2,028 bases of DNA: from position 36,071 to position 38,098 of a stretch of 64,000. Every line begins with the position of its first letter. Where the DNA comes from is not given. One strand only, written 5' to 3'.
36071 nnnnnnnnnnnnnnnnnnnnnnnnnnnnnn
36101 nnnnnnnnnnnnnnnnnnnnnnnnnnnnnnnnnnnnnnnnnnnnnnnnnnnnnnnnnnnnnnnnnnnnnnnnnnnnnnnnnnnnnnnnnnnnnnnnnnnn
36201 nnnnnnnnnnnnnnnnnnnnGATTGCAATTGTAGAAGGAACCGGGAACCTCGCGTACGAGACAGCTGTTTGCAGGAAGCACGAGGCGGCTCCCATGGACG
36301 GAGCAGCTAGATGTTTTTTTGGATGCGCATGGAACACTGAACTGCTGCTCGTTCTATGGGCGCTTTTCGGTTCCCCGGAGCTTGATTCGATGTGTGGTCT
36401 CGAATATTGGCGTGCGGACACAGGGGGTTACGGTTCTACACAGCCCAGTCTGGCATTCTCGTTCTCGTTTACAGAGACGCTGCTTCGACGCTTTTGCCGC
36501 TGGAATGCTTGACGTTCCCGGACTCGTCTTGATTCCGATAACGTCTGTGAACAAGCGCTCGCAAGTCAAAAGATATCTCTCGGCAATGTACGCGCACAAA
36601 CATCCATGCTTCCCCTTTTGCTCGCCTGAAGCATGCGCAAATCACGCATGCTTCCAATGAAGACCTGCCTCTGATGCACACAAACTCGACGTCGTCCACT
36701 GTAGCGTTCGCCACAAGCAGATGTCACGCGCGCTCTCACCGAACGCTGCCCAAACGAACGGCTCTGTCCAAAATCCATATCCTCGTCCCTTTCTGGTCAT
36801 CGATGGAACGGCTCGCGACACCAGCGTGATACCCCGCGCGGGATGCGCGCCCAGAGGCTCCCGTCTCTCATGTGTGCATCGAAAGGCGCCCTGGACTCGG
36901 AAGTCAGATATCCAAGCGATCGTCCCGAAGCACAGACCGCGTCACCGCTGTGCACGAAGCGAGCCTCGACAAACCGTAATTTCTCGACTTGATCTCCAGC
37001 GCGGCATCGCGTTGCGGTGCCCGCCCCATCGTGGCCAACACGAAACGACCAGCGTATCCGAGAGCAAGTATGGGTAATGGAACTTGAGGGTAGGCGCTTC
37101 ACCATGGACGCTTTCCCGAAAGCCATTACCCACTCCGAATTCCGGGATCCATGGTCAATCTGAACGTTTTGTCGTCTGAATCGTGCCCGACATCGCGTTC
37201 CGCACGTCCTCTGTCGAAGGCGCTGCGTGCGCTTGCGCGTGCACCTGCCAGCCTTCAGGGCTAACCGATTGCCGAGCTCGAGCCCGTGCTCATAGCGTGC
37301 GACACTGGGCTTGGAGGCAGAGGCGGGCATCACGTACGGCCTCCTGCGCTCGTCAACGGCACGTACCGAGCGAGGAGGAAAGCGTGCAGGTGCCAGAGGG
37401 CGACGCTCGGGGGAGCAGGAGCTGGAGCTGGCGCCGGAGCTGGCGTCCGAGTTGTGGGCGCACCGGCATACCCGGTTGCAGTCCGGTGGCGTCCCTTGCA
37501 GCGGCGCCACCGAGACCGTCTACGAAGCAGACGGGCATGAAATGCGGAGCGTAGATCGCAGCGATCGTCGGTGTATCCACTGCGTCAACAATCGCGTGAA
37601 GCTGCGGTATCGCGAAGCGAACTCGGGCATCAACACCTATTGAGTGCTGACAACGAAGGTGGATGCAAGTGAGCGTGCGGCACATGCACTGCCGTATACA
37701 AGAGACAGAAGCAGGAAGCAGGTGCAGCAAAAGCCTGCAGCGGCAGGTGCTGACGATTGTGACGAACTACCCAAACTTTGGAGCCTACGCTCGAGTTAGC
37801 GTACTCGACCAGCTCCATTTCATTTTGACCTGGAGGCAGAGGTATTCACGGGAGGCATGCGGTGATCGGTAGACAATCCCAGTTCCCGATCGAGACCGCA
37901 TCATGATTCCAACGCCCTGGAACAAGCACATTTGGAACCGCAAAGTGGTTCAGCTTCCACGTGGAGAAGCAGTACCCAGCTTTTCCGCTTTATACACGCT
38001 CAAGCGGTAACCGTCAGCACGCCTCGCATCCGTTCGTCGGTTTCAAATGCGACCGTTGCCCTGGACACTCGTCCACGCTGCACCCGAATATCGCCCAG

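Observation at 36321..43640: Glycine dehydrogenase gene bracketed by two ~1.5-kb, near-identical direct repeats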

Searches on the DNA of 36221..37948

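Call 63: search_rna_families(source=window, start=36221, end=37948, threshold=evalue, max_evalue=1)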
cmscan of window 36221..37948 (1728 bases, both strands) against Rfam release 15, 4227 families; matches with E-value up to 1: 0.
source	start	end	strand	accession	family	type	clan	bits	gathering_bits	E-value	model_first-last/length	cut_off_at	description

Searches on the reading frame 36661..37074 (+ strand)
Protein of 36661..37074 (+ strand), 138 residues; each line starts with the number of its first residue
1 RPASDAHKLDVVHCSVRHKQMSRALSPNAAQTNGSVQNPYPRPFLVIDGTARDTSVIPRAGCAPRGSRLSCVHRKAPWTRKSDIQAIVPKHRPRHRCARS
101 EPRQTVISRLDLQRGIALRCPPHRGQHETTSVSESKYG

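Call 70: search_protein_families(library=pfam, proteins=[window:36661-37074:+], max_evalue=0.05)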
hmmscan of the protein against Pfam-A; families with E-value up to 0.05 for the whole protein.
window:36661-37074:+ (138 aa): 0 families

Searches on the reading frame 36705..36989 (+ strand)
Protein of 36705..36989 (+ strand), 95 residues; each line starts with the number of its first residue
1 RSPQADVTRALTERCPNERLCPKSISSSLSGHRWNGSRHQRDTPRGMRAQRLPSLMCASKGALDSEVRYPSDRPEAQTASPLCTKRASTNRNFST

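Call 68: search_protein_families(library=pfam, alignment_id=A4, max_evalue=0.05)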
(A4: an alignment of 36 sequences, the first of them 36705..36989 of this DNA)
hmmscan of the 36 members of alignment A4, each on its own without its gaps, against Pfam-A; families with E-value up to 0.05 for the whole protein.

A. member 1, window:36705-36989:+ (95 aa): 0 families

B. families by the number of members that match (of 36 scanned): 3 families
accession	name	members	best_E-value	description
PF25686.1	Betaherpes_U91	1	0.0022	Betaherpesvirus U91 protein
PF07282.18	Cas12f1-like_TNB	1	0.0042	Cas12f1-like, TNB domain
PF13358.12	DDE_3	1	0.0061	DDE superfamily endonuclease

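Call 69: search_protein_families(library=phrogs, alignment_id=A4, max_evalue=0.01)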
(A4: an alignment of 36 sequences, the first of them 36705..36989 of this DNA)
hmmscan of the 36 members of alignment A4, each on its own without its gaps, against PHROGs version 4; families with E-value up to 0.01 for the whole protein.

A. member 1, window:36705-36989:+ (95 aa): 0 families

B. families by the number of members that match (of 36 scanned): 0 families

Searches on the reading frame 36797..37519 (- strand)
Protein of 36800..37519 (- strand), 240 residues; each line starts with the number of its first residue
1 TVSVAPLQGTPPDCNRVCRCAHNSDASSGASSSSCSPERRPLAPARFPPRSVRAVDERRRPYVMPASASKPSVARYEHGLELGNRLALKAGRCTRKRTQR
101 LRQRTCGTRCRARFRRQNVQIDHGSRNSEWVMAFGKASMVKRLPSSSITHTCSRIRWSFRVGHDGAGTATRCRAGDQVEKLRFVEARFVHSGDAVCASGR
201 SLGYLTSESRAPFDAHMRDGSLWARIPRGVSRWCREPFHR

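Call 6: search_protein_families(library=pfam, proteins=[window:36797-37510:-], max_evalue=0.01)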
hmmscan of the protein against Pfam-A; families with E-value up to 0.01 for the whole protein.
window:36797-37510:- (237 aa): 0 families

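Call 23: find_homologous_proteins(query=window:36797-37510:-, max_evalue=0.001)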
Query window:36797-37510:- (237 aa): 1 proteins with E <= 0.001 among 533 candidates.
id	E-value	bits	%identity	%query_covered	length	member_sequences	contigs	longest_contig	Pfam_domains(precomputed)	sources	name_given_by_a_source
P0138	3.8e-154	529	99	100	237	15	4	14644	-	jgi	jgi:hypothetical protein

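Call 35: find_encoding_contigs(protein=P0138, flank=6000, max_places=10)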
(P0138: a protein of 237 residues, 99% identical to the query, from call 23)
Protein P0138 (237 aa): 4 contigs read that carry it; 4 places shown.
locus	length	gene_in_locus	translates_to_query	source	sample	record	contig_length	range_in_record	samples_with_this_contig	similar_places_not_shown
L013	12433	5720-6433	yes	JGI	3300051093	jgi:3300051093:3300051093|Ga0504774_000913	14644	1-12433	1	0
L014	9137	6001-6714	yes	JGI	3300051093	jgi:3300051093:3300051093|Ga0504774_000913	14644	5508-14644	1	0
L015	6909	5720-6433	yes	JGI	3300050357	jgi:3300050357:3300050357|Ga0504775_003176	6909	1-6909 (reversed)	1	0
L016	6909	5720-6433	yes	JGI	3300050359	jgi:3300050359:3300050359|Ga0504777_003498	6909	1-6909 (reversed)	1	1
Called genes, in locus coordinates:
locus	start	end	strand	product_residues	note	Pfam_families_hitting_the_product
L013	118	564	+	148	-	PF00861:Ribosomal_L18p (faint)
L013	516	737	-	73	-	-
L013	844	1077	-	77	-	-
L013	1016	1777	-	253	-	-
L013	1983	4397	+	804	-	PF03308:MeaB (faint), PF25199:nSTAND_NTPase5 (faint), PF01656:CbiA, PF02374:ArsA_ATPase, PF13614:AAA_31, PF01656:CbiA (weak), PF02374:ArsA_ATPase, PF13614:AAA_31, +6 more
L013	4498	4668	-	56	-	-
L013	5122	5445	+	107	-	-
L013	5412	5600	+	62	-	-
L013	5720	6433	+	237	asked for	-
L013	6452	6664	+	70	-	-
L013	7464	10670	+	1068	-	PF02347:GDC-P, PF00266:Aminotran_5 (faint), PF02347:GDC-P, PF01212:Beta_elim_lyase (weak), PF21478:GcvP2_C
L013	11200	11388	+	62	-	-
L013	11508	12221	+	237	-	-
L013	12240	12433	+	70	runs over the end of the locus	-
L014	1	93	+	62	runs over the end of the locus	-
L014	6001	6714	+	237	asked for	-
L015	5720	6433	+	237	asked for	-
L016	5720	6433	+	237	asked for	-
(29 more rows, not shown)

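Call 70: search_protein_families(library=pfam, proteins=[window:36800-37519:-], max_evalue=0.05)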
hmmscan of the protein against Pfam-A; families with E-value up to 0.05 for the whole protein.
window:36800-37519:- (240 aa): 0 families
